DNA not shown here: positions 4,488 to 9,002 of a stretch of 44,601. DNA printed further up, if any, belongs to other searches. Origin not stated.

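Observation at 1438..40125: Dense dispersed intergenic motif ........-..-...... (+N4-6 ACTTTTT): at least 16 copies in 44.6 kb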

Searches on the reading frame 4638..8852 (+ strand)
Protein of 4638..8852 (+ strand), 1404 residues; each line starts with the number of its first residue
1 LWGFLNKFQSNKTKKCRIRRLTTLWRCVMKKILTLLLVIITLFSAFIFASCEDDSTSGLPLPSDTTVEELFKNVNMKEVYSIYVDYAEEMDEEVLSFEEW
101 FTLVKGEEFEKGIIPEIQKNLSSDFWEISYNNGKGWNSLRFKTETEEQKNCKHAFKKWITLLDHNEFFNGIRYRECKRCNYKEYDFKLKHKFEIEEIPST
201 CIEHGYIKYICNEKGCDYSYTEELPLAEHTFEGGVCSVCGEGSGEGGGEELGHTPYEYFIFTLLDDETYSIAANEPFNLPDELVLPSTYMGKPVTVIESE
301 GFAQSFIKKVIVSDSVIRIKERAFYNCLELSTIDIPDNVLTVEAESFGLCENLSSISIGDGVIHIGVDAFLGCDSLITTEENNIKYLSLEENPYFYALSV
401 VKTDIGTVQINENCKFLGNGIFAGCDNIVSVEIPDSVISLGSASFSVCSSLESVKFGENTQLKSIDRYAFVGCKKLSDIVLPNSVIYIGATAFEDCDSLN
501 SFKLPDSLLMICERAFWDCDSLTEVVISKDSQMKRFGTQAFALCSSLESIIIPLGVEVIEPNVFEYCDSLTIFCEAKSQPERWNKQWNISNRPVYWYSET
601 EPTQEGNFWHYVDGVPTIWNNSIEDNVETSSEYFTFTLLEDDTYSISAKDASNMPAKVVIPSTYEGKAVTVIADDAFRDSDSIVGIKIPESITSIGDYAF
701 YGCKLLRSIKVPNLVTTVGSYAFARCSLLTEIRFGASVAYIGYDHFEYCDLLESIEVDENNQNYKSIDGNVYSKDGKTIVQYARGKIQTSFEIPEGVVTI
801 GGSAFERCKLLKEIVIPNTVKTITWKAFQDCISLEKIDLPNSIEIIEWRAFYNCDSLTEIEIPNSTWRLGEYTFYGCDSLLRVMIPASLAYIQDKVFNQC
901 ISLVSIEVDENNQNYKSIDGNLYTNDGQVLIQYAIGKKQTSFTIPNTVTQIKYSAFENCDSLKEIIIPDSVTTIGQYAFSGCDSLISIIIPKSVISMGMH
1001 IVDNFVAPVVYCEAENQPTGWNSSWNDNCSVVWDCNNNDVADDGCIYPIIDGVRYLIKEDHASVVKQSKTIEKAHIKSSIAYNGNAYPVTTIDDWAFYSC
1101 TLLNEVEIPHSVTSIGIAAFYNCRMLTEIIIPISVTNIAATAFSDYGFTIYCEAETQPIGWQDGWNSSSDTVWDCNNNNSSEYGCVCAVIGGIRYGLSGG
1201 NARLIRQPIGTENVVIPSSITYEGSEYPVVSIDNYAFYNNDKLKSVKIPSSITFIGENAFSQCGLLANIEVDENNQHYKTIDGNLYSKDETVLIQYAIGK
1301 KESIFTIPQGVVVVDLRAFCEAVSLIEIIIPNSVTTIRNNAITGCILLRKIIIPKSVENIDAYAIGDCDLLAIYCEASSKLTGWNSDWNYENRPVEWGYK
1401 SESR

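Call 9: search_protein_families(library=ncbifam, proteins=[window:4638-8852:+], max_evalue=0.00001)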
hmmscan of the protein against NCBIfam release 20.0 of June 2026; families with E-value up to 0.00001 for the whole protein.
window:4638-8852:+ (1404 aa): 2 families
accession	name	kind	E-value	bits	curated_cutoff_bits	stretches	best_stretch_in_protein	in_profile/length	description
NF047961.1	adhesin_HupY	equivalog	1.5e-60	205.4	1250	4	426-564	186-318/978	leucine-rich repeat adhesin HupY/LrrG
NF045861.1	glide_Gli349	exception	3.4e-23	80.4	1750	0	668-730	2687-2747/3169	gliding machinery surface structure protein Gli349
